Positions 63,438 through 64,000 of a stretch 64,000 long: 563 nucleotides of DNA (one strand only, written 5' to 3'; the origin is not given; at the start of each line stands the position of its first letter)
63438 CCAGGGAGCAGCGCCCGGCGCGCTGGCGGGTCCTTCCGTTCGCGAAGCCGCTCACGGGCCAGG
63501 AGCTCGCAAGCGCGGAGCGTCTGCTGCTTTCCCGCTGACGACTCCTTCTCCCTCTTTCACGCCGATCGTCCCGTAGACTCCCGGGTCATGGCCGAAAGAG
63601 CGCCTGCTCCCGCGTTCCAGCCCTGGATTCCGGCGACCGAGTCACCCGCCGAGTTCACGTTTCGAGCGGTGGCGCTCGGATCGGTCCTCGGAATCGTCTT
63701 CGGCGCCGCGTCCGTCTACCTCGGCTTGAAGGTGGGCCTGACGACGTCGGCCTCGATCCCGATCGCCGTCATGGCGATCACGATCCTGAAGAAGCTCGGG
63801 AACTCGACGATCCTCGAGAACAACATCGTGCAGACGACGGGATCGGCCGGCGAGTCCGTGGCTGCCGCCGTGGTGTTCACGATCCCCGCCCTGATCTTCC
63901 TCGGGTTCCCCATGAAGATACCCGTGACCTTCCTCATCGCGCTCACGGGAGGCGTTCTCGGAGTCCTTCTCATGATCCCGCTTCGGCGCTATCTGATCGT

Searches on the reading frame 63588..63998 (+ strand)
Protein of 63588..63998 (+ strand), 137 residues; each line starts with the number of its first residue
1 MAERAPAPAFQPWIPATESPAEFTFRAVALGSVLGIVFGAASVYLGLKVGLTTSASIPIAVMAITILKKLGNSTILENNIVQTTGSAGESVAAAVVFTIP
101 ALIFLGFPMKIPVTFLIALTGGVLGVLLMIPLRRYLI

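Call 60: search_protein_families(library=pfam, proteins=[window:63588-63998:+], max_evalue=0.01)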
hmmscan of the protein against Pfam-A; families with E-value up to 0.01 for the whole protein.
window:63588-63998:+ (137 aa): 1 family
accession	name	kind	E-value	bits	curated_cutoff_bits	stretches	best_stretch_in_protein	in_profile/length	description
PF03169.20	OPT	-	1.3e-24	87.3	25.8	1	22-137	1-131/623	OPT oligopeptide transporter protein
